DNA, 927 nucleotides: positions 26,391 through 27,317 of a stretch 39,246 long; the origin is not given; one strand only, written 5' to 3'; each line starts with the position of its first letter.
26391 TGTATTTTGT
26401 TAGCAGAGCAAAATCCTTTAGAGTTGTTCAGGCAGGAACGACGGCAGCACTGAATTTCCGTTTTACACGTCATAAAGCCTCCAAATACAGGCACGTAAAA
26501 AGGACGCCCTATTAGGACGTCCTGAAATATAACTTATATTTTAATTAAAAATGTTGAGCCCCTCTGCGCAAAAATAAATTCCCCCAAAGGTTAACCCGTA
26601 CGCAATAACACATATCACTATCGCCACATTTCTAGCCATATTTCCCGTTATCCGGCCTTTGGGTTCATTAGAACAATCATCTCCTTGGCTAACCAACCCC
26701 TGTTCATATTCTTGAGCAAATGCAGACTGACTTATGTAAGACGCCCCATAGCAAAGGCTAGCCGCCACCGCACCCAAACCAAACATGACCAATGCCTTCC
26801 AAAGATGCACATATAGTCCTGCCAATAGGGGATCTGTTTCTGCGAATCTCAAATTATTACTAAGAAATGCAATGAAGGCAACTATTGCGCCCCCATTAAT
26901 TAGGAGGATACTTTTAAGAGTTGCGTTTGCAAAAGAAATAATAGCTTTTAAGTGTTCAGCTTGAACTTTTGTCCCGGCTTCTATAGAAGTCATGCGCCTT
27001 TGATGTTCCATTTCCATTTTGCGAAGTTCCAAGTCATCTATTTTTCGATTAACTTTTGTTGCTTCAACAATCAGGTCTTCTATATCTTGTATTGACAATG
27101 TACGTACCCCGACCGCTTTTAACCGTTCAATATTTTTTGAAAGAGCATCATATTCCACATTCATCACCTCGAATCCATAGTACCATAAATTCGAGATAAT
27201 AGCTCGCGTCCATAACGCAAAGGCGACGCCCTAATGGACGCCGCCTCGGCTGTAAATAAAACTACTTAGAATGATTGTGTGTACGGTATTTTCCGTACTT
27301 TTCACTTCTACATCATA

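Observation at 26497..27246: Terminator-insulated membrane-protein moron between late activator and terminase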

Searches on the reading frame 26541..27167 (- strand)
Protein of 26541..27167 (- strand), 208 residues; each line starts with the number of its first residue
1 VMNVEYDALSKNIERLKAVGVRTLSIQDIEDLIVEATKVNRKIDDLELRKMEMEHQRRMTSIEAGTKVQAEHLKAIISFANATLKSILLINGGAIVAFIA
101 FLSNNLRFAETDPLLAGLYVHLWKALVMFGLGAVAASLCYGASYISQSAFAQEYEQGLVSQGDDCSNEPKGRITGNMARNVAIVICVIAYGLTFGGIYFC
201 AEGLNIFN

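Call 3: search_protein_families(library=pfam, proteins=[window:26541-27167:-], max_evalue=0.1)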
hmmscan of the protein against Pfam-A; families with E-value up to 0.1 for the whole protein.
window:26541-27167:- (208 aa): 0 families

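Call 4: search_protein_families(library=phrogs, proteins=[window:26541-27167:-], max_evalue=0.1)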
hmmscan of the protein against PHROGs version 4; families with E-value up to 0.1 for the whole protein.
window:26541-27167:- (208 aa): 1 family
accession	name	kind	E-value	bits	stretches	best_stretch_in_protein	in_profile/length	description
phrog_1193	-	other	0.0013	19.6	1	37-102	9-69/76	hemolysin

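Call 6: find_homologous_proteins(query=window:26541-27167:-, max_evalue=0.001)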
Query window:26541-27167:- (208 aa): 4 proteins with E <= 0.001 among 346 candidates.
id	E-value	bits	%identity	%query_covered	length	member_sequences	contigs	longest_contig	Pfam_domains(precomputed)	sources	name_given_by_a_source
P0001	4.7e-129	446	100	100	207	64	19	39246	-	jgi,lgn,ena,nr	jgi:hypothetical protein|nr:MAG TPA: hypothetical protein [Caudoviricetes sp.]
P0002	7.7e-114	396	89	99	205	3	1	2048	-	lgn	-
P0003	9.0e-112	389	97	89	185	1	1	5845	-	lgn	-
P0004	1.0e-85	305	72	98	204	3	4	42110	-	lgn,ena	-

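Call 7: search_dna_similar(query=window:26541-27167:-, collection=phages, mode=protein, max_evalue=0.01)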
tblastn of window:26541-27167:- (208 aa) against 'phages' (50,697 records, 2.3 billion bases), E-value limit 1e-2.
Records with a match: 1; places in all: 1; records where one place covers at least 80% of the query: 1.
Best place of each record, by identity: <60% 1.
By first word of the organism name: Paraburkholderia 1.
By host as written in the record: Paraburkholderia caledonica Bk 1.
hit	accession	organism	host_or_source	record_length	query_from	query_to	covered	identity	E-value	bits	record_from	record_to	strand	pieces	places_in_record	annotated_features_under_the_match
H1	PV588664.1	Paraburkholderia phage IPK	Paraburkholderia caledonica Bk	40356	9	200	92%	26.9%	8e-5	49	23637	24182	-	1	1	record has no annotation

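Call 8: find_encoding_contigs(protein=P0004, flank=6000, max_places=6)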
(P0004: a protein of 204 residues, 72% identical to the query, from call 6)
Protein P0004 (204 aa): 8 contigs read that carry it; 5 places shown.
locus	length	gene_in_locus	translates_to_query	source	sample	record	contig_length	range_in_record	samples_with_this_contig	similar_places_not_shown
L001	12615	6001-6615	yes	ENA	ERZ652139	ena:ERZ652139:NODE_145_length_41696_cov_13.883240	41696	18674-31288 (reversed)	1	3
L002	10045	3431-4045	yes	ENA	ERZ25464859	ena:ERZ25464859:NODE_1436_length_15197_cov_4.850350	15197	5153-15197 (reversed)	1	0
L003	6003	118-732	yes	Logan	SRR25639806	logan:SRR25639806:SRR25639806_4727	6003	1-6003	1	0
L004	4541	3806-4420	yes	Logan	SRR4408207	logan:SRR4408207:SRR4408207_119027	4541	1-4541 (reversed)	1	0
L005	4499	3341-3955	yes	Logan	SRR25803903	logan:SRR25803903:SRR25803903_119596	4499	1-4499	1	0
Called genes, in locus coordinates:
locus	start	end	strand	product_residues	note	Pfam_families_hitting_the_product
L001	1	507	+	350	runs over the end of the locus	PF03837:RecT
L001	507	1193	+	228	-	PF00753:Lactamase_B (weak), PF12706:Lactamase_B_2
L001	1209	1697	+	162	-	-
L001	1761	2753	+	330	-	PF14297:Lin1244_N, PF07261:DnaB_2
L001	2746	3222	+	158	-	-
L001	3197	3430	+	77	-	-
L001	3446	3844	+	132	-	-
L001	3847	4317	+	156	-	PF05866:RusA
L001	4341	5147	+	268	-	PF01507:PAPS_reduct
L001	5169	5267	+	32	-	-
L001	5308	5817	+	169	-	-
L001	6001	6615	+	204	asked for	-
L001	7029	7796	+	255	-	PF10668:Phage_terminase, PF03592:Terminase_2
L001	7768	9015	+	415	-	PF03237:Terminase_6N (weak), PF04466:Terminase_3, PF17288:Terminase_3C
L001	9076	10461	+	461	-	PF05133:SPP1_portal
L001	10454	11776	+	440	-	PF04233:Phage_Mu_F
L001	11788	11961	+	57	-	-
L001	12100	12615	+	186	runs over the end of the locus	PF06810:Phage_scaffold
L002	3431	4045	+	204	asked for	-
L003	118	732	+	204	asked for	-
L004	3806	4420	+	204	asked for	-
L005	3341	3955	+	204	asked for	-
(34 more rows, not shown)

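Call 9: find_encoding_contigs(protein=P0001, flank=6000, max_places=10)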
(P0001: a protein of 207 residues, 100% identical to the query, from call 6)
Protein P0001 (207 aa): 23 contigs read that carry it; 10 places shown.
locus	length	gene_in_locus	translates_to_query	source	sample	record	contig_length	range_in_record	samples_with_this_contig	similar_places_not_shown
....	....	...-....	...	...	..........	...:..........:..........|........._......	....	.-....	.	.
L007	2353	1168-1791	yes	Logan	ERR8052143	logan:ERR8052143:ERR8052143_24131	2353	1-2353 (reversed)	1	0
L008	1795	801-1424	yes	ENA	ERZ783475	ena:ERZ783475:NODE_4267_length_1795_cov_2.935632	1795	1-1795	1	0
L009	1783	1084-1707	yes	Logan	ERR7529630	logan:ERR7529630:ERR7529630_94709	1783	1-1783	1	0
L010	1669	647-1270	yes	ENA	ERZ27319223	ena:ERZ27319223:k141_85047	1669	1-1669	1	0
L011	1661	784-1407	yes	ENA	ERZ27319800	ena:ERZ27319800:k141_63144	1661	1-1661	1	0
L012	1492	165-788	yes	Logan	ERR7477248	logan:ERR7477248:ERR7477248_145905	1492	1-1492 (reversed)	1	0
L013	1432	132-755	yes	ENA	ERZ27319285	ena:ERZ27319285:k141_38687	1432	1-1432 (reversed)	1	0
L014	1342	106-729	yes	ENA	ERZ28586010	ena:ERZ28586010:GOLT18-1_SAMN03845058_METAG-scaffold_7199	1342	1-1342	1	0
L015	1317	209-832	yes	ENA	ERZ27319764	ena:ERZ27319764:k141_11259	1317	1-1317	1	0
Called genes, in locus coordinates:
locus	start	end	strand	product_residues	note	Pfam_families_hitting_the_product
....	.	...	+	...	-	?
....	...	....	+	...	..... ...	-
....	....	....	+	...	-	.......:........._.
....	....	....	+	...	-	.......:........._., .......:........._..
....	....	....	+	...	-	?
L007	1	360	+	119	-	?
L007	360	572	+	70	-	-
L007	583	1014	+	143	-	PF07374:DUF1492 (weak)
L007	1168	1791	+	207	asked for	-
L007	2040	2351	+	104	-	?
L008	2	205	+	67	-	?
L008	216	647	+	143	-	PF07374:DUF1492 (weak)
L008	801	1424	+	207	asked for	-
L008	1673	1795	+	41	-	?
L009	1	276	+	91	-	?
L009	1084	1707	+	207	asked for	-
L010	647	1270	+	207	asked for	-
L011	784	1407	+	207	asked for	-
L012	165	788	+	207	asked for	-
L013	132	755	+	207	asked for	-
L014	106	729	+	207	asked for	-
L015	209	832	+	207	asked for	-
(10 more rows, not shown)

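Call 23: search_protein_representatives(protein=window:26541-27167:-)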
Query: 208 residues. Proteins with E-value up to 0.001 (for the whole library): 437; up to 1e-10: 15; up to 1e-30: 3. The best 150 are listed.
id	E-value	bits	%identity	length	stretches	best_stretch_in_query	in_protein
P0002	2.5e-114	396.2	89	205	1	4-208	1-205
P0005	1.6e-40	155.4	40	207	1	4-206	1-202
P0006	2.0e-31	125.8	41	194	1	4-208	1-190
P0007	5.0e-27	111.4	89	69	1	4-68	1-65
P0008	3.6e-26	108.6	34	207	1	8-204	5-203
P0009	2.0e-15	73.6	36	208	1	13-155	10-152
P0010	2.7e-14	69.9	32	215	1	8-200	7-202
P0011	4.9e-13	65.8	26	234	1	17-205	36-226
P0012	8.5e-12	61.8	31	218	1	44-204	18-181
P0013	1.4e-11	61.0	95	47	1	2-39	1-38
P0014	1.7e-11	60.7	28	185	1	7-155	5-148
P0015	2.8e-11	60.0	31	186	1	9-151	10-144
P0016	5.8e-11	59.0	37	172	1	56-161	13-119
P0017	6.5e-11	58.9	28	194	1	8-193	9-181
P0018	8.9e-11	58.4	42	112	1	7-108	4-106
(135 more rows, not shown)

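Call 27: search_protein_families(library=pfam, alignment_id=A1, max_evalue=0.01)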
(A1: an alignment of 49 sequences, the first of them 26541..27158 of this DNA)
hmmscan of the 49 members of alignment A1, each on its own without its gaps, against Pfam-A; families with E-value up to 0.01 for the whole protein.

A. member 1, window:26541-27158:- (205 aa): 0 families

B. families by the number of members that match (of 49 scanned): 10 families
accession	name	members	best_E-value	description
PF21445.3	ADDB_N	1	0.0015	ADDB, N-terminal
PF07332.16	Phage_holin_3_6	1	0.0019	Putative Actinobacterial Holin-X, holin superfamily III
PF03023.19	MurJ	1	0.0023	Lipid II flippase MurJ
PF05987.18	DUF898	1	0.0028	Bacterial protein of unknown function (DUF898)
PF04103.21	CD20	1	0.0036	CD20-like family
PF06979.18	TMEM70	1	0.0039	TMEM70/TMEM186/TMEM223 protein family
PF20327.3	DUF6622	1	0.0044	Family of unknown function (DUF6622)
PF11166.13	DUF2951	1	0.0048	Protein of unknown function (DUF2951)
PF14070.11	YjfB_motility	1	0.0078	Putative motility protein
PF11282.13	DUF3082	1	0.0094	Protein of unknown function (DUF3082)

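Call 28: search_protein_families(library=padloc, alignment_id=A1, max_evalue=0.01)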
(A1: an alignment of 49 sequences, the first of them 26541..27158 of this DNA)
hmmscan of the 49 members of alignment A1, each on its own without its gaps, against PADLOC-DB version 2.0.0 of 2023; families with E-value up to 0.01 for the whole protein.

A. member 1, window:26541-27158:- (205 aa): 0 families

B. families by the number of members that match (of 49 scanned): 11 families
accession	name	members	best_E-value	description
PDLC00668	Effector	2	0.0072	2TM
PDLC04113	JukA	1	0.00027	-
PDLC02612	DrmC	1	0.0018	DrmC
PDLC04111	JukA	1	0.002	-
PDLC01161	CARF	1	0.0023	CARF fused to a diverged HEPN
PDLC01877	CARF3--CARF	1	0.0033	-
PDLC00622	ZorC1|ZorC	1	0.004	EH signature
PDLC03841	LeoBC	1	0.0045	-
PDLC00601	ZorA1|ZorA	1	0.0054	MotA/ExbB/TolQ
PDLC04554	PDC-M27C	1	0.0056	-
PDLC02773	SspC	1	0.01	SspC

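Call 31: find_related_loci(query=window:26541-27158:-, collection=genome_contigs, flank=8000)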
Query window:26541-27158:- (205 aa) in genome_contigs; peptide patterns used: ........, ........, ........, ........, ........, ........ (x = any residue, [..] = any of these).
131 stretches matched a pattern, but none encodes a relative of the query by tblastn (E <= 1e-3).

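Call 36: find_homologous_proteins(query=A1, max_evalue=0.00001)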
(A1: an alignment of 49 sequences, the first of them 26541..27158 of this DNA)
Query A1 (49 sequences) (205 aa, profile of the alignment): 34 proteins with E <= 0.00001 among 8000 candidates.
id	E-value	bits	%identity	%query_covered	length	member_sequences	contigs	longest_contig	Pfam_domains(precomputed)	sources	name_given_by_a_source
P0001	6.8e-58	213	100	100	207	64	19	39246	-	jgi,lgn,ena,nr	jgi:hypothetical protein|nr:MAG TPA: hypothetical protein [Caudoviricetes sp.]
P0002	6.9e-57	210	89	100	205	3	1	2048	-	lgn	-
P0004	5.2e-54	201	73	100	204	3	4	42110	-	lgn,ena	-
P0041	8.7e-54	200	28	94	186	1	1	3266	-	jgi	-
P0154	1.1e-52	196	30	52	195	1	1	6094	-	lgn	-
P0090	2.0e-52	196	24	93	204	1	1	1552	-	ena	-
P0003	1.3e-51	193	97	90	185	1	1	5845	-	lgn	-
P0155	2.0e-51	192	25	87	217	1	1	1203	-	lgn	-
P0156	4.9e-51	191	26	90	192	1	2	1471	-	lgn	-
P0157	8.0e-51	190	26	90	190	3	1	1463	-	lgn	-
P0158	1.1e-50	190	25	73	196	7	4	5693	-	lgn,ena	-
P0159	2.3e-50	189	29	69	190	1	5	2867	-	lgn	-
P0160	2.4e-50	189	30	66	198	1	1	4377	-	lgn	-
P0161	2.1e-49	186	29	73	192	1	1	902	-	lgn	-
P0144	2.7e-49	185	26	76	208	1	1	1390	-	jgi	jgi:hypothetical protein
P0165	1.4e-47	180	29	52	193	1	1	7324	-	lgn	-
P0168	1.8e-46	176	29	76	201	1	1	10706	-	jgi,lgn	jgi:hypothetical protein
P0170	2.5e-43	166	30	52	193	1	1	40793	-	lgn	-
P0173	1.7e-40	157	24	96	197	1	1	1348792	-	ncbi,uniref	ncbi:hypothetical protein [Microbaculum sp. FT89]|uniref:hypothetical protein n=1 Tax=Microbaculum s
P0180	3.4e-19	87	99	43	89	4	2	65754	-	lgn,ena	-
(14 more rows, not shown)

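Call 37: find_encoding_contigs(protein=P0170, flank=6000, max_places=2)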
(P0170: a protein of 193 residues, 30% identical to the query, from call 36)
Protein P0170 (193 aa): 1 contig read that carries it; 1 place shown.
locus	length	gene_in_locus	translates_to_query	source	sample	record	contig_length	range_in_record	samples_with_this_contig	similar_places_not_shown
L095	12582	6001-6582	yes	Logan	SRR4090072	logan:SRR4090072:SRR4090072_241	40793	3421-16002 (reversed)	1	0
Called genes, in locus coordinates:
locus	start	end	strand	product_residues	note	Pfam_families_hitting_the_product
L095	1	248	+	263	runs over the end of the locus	PF00106:adh_short, PF08659:KR (weak), PF13561:adh_short_C2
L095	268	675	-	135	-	PF11528:DUF3224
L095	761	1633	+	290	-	PF20240:DUF6597, PF12833:HTH_18, PF00165:HTH_AraC (weak)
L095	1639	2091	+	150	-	PF05656:DUF805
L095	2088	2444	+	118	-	-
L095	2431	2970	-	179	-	-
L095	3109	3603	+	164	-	-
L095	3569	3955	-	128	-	-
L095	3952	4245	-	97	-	-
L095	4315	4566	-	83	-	-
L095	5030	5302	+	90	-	-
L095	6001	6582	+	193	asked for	-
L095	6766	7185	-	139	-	-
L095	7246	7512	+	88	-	PF13560:HTH_31, PF01381:HTH_3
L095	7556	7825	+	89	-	-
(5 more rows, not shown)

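Call 38: find_encoding_contigs(protein=P0173, flank=8000, max_places=2)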
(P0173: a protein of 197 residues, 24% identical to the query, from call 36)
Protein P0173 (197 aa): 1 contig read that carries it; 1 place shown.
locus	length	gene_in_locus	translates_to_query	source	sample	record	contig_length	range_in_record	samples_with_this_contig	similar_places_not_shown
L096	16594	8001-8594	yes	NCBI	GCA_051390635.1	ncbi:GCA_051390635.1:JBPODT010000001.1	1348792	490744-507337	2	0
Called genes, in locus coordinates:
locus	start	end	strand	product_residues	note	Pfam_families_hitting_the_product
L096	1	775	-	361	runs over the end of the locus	PF00953:Glycos_transf_4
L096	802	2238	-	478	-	PF01225:Mur_ligase, PF08245:Mur_ligase_M, PF02875:Mur_ligase_C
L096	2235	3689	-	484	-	PF01225:Mur_ligase, PF08245:Mur_ligase_M, PF02875:Mur_ligase_C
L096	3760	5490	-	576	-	PF03717:PBP_dimer, PF00905:Transpeptidase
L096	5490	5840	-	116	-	-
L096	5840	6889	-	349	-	PF01795:Methyltransf_5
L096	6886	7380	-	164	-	PF02381:MraZ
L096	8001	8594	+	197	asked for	-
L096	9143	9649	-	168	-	PF11322:DUF3124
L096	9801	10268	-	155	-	PF00027:cNMP_binding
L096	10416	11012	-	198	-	PF13463:HTH_27, PF25212:HVO_A0114 (weak)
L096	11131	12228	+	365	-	PF00296:Bac_luciferase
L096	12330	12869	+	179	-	PF01613:Flavin_Reduct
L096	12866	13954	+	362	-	PF00724:Oxidored_FMN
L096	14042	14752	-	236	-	PF01464:SLT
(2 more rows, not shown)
